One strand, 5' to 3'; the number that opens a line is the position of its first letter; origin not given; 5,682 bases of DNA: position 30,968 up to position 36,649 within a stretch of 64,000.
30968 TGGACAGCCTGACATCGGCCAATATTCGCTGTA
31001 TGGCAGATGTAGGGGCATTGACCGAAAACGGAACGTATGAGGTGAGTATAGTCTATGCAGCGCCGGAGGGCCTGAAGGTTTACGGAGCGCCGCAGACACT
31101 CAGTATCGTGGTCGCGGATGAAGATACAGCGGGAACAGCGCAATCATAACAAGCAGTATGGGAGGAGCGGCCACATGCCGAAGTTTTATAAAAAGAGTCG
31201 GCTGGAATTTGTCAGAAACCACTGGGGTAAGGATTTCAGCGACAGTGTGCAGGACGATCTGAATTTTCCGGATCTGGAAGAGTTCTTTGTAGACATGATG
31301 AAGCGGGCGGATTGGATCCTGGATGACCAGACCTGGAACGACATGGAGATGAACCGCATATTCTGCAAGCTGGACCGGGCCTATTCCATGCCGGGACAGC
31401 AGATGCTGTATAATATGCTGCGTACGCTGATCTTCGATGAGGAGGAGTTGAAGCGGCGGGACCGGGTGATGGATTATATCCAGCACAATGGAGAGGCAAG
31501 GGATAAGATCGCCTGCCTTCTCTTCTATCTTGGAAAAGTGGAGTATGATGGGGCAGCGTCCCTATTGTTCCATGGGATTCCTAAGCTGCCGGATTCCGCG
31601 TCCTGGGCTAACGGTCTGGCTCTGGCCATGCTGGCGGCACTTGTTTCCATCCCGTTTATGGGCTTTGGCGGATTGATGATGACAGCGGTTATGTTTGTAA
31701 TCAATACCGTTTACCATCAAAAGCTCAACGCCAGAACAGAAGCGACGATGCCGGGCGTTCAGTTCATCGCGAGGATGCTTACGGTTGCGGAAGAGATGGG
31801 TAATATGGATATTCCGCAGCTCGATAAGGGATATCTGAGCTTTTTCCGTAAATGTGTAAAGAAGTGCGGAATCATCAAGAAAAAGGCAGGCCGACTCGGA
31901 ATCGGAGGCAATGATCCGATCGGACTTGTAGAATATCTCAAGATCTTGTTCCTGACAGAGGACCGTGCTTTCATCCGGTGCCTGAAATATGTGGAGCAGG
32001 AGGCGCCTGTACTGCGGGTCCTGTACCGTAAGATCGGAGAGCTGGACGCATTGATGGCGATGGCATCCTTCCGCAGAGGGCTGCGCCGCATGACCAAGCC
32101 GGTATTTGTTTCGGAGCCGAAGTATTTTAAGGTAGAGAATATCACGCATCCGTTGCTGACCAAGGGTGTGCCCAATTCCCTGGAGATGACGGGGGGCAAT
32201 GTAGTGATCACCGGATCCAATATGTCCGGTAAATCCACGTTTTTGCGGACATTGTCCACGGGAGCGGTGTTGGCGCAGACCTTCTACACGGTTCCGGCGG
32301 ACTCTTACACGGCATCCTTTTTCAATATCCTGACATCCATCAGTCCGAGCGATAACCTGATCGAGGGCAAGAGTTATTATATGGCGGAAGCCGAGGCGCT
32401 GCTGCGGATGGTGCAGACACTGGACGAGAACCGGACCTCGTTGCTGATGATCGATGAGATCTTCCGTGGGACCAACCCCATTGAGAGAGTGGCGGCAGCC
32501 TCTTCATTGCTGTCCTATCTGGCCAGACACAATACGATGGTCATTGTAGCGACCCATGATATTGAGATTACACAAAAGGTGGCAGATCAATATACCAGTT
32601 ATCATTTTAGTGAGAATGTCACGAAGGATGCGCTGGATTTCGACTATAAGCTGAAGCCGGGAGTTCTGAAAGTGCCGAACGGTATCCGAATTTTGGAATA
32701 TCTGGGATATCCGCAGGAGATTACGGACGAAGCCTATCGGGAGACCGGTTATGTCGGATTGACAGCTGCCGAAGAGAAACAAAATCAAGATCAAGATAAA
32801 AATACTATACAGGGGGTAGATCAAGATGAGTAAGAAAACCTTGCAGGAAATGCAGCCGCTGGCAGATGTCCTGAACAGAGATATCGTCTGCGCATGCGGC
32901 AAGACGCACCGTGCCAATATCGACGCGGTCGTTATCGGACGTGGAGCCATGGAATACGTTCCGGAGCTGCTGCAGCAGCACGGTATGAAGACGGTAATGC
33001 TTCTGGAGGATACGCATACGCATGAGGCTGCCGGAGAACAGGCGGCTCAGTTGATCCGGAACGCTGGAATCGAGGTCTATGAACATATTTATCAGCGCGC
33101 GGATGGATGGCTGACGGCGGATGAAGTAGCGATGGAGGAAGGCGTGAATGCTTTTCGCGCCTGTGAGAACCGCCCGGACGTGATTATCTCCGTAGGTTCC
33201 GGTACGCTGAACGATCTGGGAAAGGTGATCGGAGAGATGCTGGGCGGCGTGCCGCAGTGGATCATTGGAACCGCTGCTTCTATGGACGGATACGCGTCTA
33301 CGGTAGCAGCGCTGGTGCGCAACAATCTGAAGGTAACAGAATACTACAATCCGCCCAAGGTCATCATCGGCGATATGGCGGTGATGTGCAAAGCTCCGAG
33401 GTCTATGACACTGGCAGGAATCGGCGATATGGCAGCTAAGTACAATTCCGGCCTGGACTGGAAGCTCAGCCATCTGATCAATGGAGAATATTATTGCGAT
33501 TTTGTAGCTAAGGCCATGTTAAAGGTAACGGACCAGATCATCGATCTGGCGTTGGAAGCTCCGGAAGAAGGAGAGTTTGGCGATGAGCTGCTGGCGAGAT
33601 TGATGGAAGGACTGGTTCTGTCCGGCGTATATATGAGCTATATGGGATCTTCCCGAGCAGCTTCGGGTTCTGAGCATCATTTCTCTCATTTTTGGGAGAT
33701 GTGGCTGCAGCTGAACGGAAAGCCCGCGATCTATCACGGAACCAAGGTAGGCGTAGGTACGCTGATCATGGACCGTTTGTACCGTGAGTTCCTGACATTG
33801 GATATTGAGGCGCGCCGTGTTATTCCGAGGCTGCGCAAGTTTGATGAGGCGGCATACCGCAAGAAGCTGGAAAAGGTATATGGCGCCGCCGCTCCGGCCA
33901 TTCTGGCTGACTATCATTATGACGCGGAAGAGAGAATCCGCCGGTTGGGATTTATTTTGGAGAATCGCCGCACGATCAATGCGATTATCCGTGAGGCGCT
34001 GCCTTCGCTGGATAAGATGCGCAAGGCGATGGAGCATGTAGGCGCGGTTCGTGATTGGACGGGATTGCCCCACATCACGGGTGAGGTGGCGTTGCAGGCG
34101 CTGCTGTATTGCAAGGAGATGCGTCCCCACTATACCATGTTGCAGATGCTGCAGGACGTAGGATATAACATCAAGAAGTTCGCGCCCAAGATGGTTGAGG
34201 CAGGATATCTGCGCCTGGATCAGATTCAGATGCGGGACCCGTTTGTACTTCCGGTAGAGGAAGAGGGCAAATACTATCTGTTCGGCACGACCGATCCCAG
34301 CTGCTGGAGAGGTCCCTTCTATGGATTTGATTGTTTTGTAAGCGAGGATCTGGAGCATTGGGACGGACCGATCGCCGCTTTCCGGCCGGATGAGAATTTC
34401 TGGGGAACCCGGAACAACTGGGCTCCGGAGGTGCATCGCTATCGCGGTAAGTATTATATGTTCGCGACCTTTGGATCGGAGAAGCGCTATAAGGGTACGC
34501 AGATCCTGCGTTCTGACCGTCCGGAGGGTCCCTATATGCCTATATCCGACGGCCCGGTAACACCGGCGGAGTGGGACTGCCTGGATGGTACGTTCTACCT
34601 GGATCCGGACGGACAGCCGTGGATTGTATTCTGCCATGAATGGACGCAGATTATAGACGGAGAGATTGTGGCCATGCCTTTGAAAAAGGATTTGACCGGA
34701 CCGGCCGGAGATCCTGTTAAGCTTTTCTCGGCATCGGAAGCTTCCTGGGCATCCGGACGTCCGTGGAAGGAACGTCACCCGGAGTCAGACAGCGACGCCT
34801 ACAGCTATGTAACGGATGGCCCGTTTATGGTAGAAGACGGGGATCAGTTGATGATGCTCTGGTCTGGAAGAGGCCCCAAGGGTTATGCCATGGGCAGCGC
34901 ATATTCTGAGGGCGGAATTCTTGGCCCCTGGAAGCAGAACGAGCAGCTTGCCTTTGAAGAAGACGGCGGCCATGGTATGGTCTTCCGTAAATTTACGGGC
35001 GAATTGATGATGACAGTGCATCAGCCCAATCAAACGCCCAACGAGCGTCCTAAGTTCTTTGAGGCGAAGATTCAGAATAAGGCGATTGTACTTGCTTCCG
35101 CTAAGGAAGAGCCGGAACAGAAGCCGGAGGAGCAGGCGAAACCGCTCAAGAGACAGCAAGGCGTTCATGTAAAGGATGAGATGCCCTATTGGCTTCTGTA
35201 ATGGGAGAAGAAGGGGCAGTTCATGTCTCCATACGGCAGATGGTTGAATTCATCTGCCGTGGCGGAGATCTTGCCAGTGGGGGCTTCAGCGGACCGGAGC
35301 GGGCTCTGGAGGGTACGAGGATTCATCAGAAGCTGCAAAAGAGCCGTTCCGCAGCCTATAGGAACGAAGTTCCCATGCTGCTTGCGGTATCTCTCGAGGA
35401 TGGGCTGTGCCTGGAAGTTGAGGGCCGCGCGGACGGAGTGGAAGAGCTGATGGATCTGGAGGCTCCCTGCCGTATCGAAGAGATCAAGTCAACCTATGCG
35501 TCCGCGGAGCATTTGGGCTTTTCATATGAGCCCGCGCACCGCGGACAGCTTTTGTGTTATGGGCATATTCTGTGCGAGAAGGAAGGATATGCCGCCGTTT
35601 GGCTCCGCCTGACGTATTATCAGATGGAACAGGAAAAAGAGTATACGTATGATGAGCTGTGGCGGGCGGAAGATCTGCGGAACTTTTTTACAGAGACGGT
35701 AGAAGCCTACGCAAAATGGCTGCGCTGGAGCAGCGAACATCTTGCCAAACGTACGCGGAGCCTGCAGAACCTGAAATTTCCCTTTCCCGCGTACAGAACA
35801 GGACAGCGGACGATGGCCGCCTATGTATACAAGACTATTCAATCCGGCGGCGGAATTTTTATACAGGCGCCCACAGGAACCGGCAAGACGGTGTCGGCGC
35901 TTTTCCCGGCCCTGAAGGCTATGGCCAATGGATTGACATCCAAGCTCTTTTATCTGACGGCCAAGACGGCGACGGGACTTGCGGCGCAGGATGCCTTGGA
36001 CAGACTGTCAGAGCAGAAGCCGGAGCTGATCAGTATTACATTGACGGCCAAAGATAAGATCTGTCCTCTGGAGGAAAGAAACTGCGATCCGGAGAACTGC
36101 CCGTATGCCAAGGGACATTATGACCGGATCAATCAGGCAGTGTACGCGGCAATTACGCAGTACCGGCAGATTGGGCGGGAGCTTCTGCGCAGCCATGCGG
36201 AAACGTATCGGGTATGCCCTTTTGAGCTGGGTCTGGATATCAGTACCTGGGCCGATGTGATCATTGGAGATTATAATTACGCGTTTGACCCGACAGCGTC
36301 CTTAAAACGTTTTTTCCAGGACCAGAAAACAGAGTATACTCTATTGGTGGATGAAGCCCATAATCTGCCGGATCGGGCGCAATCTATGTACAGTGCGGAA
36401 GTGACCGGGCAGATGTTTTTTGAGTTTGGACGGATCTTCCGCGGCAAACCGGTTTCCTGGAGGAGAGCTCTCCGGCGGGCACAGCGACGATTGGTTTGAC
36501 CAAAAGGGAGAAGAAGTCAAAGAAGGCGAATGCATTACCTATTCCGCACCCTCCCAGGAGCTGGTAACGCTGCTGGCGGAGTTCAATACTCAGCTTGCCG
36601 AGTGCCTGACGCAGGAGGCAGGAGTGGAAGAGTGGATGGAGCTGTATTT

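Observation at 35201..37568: Cas4-like PD-(D/E)XK nuclease fused to a DinG/XPD Fe-S helicase, disrupted by a frameshift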

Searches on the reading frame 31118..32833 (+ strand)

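Call 38: search_protein_families(library=pfam, proteins=[window:31118-32833:+], max_evalue=0.001)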
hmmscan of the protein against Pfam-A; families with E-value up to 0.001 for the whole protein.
window:31118-32833:+ (571 aa): 1 family
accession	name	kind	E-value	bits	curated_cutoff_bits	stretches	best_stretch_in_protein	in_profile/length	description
PF00488.27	MutS_V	-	1.3e-30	107.2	30.2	1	362-541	1-182/188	MutS domain V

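Call 40: search_protein_families(library=padloc, proteins=[window:31118-32833:+], max_evalue=0.001)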
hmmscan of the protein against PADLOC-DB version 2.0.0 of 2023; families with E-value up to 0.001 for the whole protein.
window:31118-32833:+ (571 aa): 5 families
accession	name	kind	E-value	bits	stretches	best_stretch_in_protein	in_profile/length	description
PDLC04140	mad8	-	1.8e-06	25.7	0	352-382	19-50/314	mads_8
PDLC02980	AriA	-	0.0003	18.9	0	363-406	3-43/304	-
PDLC04135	mad3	-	0.00037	18.1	0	354-380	17-43/374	mads_3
PDLC00290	PtuA1|PtuA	-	0.00044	17.7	1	362-441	26-102/414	AAA ATPase domain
PDLC00303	PtuA1|PtuA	-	0.00081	16.6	0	363-384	16-37/386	AAA ATPase domain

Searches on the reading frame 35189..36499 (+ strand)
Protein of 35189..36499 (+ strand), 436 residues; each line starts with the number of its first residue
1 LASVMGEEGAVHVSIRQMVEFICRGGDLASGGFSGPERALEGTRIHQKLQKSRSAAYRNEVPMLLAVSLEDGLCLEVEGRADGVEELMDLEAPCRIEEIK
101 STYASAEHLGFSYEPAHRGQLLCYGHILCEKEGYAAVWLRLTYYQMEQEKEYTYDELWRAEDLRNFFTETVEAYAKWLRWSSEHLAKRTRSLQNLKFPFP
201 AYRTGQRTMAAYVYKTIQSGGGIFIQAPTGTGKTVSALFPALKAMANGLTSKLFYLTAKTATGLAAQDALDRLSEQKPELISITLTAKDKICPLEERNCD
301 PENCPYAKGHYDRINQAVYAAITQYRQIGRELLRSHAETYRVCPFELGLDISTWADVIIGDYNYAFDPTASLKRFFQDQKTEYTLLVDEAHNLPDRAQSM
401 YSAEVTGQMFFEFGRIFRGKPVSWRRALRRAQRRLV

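Call 3: search_protein_families(library=pfam, proteins=[window:35189-36499:+], max_evalue=0.1)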
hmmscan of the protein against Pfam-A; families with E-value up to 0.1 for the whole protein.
window:35189-36499:+ (436 aa): 5 families
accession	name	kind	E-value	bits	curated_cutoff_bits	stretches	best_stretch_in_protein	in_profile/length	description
PF06733.21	DEAD_2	-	2.3e-11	44.1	21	1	286-407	52-169/172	DEAD_2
PF00270.35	DEAD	-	8.1e-07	29.4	26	1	212-249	6-42/167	DEAD/DEAH box helicase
PF04851.21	ResIII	-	6.8e-05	23.3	22.5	1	211-396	13-140/164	Type III restriction enzyme, res subunit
PF02562.22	PhoH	-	0.019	14.9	27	1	214-255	13-54/205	PhoH-like protein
PF13401.12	AAA_22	-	0.067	14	27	0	372-396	75-97/130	AAA domain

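Call 4: search_protein_families(library=ncbifam, proteins=[window:35189-36499:+], max_evalue=0.1)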
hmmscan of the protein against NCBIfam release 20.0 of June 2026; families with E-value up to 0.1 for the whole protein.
window:35189-36499:+ (436 aa): 18 families
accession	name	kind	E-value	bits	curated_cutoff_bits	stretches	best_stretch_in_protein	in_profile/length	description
TIGR00604.1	rad3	subfamily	1.4e-13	50.3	246.95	2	333-408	175-248/706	DNA repair helicase (rad3)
NF053712.1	repair_DEAH_YoaA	equivalog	3.4e-09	35.9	680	1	202-245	19-62/630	DNA repair helicase YoaA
NF005981.0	PRK08074.1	equivalog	4.9e-09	34.7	789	1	183-242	239-298/931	ATP-dependent DNA helicase DinG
NF008729.0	PRK11747.1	equivalog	4e-08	32.2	598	1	202-259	26-87/703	ATP-dependent DNA helicase DinG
TIGR01407.1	dinG_rel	hypoth_equivalog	1.5e-07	30.1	547.7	1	193-244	242-288/889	putative DnaQ family exonuclease/DinG family helicase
TIGR00372.1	cas4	equivalog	3.6e-05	23.7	65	1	38-161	31-142/180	CRISPR-associated protein Cas4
TIGR03117.2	cas_csf4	equivalog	0.0006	18.1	400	0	193-246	120-173/800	type IV CRISPR-associated DEAD/DEAH-box helicase Csf4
NF004629.0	PRK05973.1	equivalog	0.0019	17.3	156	1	204-292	48-134/237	DNA helicase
TIGR01587.1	cas3_core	equivalog_domain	0.003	16.7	102.45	1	224-256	3-35/358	CRISPR-associated helicase Cas3'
NF041063.1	DpdF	equivalog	0.012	14.2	550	1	155-248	93-187/813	protein DpdF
TIGR04121.1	DEXH_lig_assoc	equivalog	0.013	13.2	850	1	213-247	21-55/804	ligase-associated DNA damage response DEXH box helicase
NF005647.0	PRK07413.1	equivalog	0.017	13.8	426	1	212-292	192-277/382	cob(I)yrinic acid a,c-diamide adenosyltransferase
NF008394.0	PRK11192.1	equivalog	0.023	13.5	507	1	221-245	41-65/441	ATP-dependent RNA helicase SrmB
NF005569.0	PRK07246.1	equivalog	0.051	11.8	794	1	203-244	247-288/820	bifunctional DnaQ family exonuclease/ATP-dependent helicase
NF041067.1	DpdJ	equivalog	0.058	11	800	1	219-251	169-201/1482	protein DpdJ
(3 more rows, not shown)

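Call 13: find_encoding_contigs(protein=window:35201-36499:+, flank=3000, max_places=6)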
Protein window:35201-36499:+ (432 aa): 4 contigs read that carry it; 2 places shown.
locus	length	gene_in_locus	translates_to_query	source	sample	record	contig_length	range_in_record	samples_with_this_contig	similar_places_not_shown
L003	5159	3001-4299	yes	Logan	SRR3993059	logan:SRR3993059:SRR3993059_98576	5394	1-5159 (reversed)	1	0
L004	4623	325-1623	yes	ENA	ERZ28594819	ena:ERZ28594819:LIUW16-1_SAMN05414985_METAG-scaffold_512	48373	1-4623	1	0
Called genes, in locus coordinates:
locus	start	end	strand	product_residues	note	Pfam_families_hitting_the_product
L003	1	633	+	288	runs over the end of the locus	?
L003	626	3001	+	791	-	PF00465:Fe-ADH, PF13685:Fe-ADH_2, PF04616:Glyco_hydro_43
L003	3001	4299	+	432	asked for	PF00270:DEAD (weak), PF06733:DEAD_2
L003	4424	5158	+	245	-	?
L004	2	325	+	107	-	?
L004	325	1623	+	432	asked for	PF00270:DEAD (weak), PF06733:DEAD_2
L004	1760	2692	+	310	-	PF13307:Helicase_C_2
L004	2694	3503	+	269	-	PF00753:Lactamase_B, PF23023:Anti-Pycsar_Apyc1 (weak), PF12706:Lactamase_B_2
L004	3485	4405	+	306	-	PF04055:Radical_SAM, PF16199:Radical_SAM_C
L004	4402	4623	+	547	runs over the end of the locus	PF28550:DUF8436, PF07992:Pyr_redox_2 (faint), PF01266:DAO (faint), PF21688:FAD-depend_C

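Call 32: list_cluster_members(proteins=[window:35201-36499:+, window:36636-37568:+])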
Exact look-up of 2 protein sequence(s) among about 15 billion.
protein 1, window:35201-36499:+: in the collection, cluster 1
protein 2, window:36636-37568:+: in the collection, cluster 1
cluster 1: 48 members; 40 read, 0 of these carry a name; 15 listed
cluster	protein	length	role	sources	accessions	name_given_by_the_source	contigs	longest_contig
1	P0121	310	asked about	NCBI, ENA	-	-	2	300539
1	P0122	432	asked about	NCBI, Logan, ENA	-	-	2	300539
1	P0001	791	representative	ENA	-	-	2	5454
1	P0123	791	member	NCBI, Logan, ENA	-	-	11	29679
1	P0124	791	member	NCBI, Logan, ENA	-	-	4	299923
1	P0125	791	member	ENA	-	-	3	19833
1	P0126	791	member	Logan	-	-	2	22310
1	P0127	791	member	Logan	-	-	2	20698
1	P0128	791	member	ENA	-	-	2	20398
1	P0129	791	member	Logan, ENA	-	-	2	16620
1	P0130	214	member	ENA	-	-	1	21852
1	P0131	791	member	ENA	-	-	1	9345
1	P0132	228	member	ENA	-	-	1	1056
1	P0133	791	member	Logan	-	-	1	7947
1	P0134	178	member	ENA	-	-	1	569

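Call 34: find_encoding_contigs(protein=P0124, flank=10000, max_places=4)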
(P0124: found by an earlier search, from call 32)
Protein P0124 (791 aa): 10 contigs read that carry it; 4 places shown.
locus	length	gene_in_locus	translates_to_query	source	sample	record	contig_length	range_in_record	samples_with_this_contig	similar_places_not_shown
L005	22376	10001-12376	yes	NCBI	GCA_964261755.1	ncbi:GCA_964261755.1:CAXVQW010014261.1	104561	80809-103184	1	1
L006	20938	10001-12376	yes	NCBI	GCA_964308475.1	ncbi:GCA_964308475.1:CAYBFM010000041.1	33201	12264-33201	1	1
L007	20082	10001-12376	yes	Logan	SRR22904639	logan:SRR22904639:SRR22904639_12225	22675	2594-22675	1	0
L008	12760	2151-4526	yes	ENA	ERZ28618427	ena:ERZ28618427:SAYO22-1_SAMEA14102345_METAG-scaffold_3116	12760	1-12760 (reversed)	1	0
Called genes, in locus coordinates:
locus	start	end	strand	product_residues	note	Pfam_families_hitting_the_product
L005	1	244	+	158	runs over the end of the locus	PF03449:GreA_GreB_N, PF01272:GreA_GreB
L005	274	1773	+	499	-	PF01336:tRNA_anti-codon, PF00152:tRNA-synt_2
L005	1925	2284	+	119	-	-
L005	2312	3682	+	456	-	-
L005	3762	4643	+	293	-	PF19293:CdaA_N, PF02457:DAC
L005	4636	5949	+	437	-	PF01833:TIG (faint), PF07949:YbbR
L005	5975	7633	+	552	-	PF00488:MutS_V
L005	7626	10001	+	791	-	PF00465:Fe-ADH, PF13685:Fe-ADH_2, PF04616:Glyco_hydro_43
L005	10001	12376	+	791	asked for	PF00270:DEAD (faint), PF06733:DEAD_2, PF13307:Helicase_C_2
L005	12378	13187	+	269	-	PF00753:Lactamase_B, PF23023:Anti-Pycsar_Apyc1 (weak), PF12706:Lactamase_B_2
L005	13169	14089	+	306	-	PF04055:Radical_SAM, PF16199:Radical_SAM_C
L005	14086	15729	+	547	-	PF28550:DUF8436, PF07992:Pyr_redox_2 (faint), PF01266:DAO (faint), PF21688:FAD-depend_C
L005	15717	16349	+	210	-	PF02357:NusG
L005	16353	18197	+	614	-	PF13522:GATase_6, PF13537:GATase_7, PF01380:SIS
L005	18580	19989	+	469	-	PF13727:CoA_binding_3, PF02397:Bac_transf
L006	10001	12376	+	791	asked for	PF00270:DEAD (faint), PF06733:DEAD_2, PF13307:Helicase_C_2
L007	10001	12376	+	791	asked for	PF00270:DEAD (faint), PF06733:DEAD_2, PF13307:Helicase_C_2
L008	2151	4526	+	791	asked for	PF00270:DEAD (faint), PF06733:DEAD_2, PF13307:Helicase_C_2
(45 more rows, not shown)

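Call 35: find_encoding_contigs(protein=P0123, flank=3000, max_places=3)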
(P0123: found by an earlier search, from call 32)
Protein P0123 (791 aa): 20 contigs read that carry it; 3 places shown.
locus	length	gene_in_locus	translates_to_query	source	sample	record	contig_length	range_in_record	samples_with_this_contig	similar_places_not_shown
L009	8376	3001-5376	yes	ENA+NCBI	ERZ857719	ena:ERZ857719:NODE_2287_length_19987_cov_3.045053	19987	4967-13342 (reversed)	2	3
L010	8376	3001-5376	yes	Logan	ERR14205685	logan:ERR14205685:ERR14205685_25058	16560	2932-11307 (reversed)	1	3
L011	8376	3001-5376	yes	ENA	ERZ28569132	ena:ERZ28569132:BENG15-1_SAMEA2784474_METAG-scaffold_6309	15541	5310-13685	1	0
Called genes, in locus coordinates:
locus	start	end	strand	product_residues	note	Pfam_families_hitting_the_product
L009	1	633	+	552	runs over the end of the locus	PF00488:MutS_V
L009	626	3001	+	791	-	PF00465:Fe-ADH, PF13685:Fe-ADH_2, PF04616:Glyco_hydro_43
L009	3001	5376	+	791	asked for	PF00270:DEAD (weak), PF06733:DEAD_2, PF13307:Helicase_C_2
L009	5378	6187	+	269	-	PF00753:Lactamase_B, PF23023:Anti-Pycsar_Apyc1 (weak), PF12706:Lactamase_B_2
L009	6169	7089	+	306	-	PF04055:Radical_SAM, PF16199:Radical_SAM_C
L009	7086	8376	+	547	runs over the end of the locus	PF28550:DUF8436, PF07992:Pyr_redox_2 (faint), PF01266:DAO (faint), PF21688:FAD-depend_C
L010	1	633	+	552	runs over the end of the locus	PF00488:MutS_V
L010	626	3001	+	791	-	PF00465:Fe-ADH, PF13685:Fe-ADH_2, PF04616:Glyco_hydro_43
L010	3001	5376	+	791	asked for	PF00270:DEAD (weak), PF06733:DEAD_2, PF13307:Helicase_C_2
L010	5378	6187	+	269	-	PF00753:Lactamase_B, PF23023:Anti-Pycsar_Apyc1 (weak), PF12706:Lactamase_B_2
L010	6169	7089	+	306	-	PF04055:Radical_SAM, PF16199:Radical_SAM_C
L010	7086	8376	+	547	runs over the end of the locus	PF28550:DUF8436, PF07992:Pyr_redox_2 (faint), PF01266:DAO (faint), PF21688:FAD-depend_C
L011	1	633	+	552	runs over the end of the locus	PF00488:MutS_V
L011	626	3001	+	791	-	PF00465:Fe-ADH, PF13685:Fe-ADH_2, PF04616:Glyco_hydro_43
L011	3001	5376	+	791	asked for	PF00270:DEAD (weak), PF06733:DEAD_2, PF13307:Helicase_C_2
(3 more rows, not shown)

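Call 40: search_protein_families(library=padloc, proteins=[window:35201-36499:+], max_evalue=0.001)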
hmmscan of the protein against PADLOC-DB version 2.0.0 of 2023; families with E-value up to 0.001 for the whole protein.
window:35201-36499:+ (432 aa): 10 families
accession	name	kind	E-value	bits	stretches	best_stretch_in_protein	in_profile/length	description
PDLC01439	typeIV_DinG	-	1e-51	174.3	1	187-402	6-210/575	CAS-IV-A; associated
PDLC01710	Cas3a1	-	4.4e-06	23.4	1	213-277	212-280/745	Cas3_1_CAS-I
PDLC00943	Cas4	-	9.4e-06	23.7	1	34-157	31-142/180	CRISPR-associated protein Cas4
PDLC01729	typeIV_DinG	-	2.2e-05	21.4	0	209-244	31-67/666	Csf4_0_IVA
PDLC01730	typeIV_DinG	-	0.00013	18.5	0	188-251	112-175/802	Csf4_1_IVA1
PDLC01761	Cas3b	-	0.00028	17.7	1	185-261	202-274/705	-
PDLC04140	mad8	-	0.0006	17.4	0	191-322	2-115/314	mads_8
PDLC00938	Cas3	-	0.00079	16.7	0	220-252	3-35/358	CRISPR-associated helicase Cas3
PDLC01252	Cas3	-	0.00083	16.9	0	220-253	3-36/324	CAS-I; effector_G3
PDLC01767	Cas3e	-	0.00086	15.9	0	181-264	175-249/680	-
